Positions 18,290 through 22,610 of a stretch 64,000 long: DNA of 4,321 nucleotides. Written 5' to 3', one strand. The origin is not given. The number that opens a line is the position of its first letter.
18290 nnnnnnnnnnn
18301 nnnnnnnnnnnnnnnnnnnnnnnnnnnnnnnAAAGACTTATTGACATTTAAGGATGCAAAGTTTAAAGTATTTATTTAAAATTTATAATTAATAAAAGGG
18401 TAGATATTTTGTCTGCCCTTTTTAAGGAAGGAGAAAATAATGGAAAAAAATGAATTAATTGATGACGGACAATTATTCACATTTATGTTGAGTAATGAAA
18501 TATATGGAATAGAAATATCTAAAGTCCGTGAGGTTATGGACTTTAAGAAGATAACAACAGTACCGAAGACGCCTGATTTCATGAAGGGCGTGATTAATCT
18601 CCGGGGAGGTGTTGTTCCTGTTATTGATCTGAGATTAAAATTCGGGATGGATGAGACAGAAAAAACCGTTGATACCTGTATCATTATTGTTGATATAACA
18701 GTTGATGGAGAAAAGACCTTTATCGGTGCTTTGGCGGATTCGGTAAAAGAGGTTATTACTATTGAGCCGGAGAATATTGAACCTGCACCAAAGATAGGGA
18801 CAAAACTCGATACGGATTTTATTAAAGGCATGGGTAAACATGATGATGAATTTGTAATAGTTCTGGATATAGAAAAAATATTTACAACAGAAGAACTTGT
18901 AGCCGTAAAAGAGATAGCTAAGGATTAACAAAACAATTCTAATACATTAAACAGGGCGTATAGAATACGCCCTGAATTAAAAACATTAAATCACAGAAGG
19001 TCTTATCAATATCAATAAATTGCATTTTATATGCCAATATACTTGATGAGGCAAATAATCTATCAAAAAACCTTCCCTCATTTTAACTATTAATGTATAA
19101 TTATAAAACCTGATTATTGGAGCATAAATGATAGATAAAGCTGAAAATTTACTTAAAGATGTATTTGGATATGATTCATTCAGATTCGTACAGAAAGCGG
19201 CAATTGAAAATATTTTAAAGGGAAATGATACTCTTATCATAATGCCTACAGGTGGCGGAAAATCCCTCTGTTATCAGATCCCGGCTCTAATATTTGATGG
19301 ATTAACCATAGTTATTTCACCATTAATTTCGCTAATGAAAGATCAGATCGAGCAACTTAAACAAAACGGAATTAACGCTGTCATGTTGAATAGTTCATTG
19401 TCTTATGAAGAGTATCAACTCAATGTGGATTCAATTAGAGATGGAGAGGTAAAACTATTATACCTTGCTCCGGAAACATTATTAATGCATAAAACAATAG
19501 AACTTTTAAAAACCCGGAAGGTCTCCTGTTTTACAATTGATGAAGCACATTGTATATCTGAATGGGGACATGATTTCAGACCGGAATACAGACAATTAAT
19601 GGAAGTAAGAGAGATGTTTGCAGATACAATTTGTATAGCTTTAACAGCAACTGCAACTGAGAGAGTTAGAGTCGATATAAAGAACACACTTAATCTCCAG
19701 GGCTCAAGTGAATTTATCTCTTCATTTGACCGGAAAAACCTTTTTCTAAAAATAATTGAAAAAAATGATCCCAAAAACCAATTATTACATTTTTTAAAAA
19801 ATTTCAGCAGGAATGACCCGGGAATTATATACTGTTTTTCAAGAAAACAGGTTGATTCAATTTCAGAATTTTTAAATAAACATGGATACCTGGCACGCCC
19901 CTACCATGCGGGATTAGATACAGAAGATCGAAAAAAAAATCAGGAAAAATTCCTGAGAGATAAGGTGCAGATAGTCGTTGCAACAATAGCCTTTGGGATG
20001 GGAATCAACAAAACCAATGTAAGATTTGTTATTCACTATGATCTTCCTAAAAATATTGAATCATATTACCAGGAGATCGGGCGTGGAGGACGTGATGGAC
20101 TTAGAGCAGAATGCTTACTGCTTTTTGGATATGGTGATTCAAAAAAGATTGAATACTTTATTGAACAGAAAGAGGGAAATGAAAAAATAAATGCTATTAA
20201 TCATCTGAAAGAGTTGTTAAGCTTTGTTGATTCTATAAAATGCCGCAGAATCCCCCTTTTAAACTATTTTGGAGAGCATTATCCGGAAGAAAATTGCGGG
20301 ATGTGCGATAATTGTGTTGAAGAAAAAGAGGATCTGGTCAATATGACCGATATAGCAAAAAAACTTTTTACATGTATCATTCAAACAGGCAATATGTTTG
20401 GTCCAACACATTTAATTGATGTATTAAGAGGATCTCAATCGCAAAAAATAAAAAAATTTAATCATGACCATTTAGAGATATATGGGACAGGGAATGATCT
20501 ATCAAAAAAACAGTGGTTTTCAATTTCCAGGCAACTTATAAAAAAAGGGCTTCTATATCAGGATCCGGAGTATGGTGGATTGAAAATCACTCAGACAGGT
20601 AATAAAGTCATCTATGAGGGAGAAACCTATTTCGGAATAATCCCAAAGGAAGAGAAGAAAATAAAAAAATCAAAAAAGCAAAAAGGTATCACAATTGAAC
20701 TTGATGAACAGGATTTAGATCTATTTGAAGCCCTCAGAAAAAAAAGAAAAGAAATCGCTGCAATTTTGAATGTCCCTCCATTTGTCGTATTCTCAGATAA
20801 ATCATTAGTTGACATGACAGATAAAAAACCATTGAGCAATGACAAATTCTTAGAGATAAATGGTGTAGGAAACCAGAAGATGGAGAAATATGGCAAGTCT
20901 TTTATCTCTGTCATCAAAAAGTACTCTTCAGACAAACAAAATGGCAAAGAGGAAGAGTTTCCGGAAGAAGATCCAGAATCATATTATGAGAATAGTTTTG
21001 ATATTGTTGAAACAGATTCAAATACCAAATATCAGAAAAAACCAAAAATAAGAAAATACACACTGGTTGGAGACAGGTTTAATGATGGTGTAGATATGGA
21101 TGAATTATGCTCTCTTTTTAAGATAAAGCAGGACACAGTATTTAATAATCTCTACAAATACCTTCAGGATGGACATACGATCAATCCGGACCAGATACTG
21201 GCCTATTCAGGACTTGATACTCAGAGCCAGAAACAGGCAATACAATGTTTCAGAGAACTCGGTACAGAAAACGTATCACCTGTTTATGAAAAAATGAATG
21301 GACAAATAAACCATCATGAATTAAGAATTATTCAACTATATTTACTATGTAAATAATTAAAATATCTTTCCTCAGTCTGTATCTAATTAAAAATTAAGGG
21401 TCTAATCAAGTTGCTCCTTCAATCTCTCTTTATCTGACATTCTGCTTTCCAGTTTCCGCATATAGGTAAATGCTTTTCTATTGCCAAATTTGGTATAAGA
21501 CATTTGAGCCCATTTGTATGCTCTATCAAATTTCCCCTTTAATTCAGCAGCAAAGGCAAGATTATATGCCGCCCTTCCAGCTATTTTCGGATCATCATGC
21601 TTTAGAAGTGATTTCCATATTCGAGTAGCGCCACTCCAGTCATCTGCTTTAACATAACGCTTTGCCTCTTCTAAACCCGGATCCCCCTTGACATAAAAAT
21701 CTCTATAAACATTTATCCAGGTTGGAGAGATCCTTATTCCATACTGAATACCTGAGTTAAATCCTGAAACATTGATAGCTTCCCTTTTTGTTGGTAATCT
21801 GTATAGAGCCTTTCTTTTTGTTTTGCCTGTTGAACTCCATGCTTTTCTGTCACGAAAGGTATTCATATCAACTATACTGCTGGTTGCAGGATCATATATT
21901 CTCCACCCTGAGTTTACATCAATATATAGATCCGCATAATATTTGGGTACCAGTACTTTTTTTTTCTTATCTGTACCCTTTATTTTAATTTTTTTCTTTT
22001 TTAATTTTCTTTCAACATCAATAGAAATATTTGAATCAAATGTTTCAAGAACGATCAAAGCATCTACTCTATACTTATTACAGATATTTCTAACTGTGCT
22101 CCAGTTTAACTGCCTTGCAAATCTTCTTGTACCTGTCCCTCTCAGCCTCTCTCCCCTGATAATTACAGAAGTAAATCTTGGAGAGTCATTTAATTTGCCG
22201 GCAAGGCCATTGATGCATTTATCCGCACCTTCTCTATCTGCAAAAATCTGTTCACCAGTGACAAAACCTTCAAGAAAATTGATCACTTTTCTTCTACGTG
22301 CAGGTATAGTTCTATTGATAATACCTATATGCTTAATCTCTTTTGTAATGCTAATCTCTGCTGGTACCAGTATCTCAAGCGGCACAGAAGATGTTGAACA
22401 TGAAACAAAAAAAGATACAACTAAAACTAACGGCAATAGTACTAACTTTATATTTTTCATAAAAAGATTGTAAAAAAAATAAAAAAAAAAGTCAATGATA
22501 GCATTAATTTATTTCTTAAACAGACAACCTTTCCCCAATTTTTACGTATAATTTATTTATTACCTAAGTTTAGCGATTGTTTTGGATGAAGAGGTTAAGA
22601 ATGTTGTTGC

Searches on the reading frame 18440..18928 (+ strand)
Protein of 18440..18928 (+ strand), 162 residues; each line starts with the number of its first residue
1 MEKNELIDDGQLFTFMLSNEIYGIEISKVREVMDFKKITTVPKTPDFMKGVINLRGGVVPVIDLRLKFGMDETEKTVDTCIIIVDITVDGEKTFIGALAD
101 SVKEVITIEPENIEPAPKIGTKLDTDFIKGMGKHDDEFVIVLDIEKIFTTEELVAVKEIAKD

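Call 31: search_protein_families(library=pfam, proteins=[window:18440-18928:+], max_evalue=0.00001)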
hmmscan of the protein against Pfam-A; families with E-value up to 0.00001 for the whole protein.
window:18440-18928:+ (162 aa): 1 family
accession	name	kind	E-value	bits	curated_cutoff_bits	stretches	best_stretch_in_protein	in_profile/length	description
PF01584.24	CheW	-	9.1e-38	129.4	23.5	1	11-151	1-137/138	CheW-like domain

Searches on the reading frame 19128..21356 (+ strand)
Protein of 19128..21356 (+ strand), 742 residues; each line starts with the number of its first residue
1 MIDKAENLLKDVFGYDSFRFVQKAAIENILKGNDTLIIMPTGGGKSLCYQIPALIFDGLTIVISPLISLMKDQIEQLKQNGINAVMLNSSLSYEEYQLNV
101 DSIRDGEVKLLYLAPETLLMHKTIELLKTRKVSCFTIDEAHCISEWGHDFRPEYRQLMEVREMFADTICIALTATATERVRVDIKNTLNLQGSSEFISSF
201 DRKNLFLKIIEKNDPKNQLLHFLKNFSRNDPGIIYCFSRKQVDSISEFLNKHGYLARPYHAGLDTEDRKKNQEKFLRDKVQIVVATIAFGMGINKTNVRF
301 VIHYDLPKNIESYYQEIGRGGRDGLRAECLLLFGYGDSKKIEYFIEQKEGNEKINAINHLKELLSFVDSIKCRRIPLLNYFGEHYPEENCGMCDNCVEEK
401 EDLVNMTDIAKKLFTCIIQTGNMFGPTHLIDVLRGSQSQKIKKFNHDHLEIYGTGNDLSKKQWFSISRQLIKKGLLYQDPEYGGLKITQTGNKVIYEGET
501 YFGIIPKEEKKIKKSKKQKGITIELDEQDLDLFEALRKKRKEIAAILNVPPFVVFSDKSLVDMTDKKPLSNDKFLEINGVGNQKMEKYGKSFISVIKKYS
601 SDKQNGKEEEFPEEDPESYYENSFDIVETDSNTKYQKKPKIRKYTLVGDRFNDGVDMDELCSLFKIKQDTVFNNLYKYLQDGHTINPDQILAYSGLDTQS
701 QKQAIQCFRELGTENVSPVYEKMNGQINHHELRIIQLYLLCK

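Call 30: search_protein_families(library=pfam, proteins=[window:19128-21356:+], max_evalue=0.00001)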
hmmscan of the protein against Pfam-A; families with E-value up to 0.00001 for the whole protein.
window:19128-21356:+ (742 aa): 7 families
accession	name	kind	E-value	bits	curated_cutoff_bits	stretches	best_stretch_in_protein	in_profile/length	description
PF00270.35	DEAD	-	5.2e-29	101.6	26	1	21-179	3-163/167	DEAD/DEAH box helicase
PF09382.16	RQC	-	2.7e-28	98.5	23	1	403-499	4-101/114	RQC domain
PF00271.37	Helicase_C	-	2.2e-26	92.7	23.5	1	219-324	6-110/110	Helicase conserved C-terminal domain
PF00570.28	HRDC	-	2.7e-19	69.3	23.8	1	530-596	2-68/68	HRDC domain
PF16124.10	RecQ_Zn_bind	-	1.4e-16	61.4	25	1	335-396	1-65/66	RecQ zinc-binding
PF04851.21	ResIII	-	1.4e-08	35.2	22.5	1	18-176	4-162/164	Type III restriction enzyme, res subunit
PF14493.12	HTH_40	-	2.2e-08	34.7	27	1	651-735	9-88/89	Helix-turn-helix domain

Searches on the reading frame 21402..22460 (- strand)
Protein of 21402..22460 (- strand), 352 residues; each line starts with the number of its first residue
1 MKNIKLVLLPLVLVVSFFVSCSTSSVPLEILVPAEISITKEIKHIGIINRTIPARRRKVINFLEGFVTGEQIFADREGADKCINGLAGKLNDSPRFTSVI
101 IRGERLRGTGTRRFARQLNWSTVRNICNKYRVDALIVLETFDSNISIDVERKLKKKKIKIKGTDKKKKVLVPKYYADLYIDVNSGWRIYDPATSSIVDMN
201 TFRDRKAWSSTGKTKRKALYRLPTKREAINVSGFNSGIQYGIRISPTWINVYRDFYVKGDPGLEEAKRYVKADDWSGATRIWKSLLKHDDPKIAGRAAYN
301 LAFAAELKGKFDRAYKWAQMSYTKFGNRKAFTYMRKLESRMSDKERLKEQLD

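Call 30: search_protein_families(library=pfam, proteins=[window:21402-22460:-], max_evalue=0.00001)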
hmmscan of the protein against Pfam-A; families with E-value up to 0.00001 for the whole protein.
window:21402-22460:- (352 aa): 1 family
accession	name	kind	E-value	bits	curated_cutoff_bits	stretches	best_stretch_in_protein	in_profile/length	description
PF19867.5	DUF6340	-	5.4e-65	219.6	26.4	1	42-309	1-258/258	Family of unknown function (DUF6340)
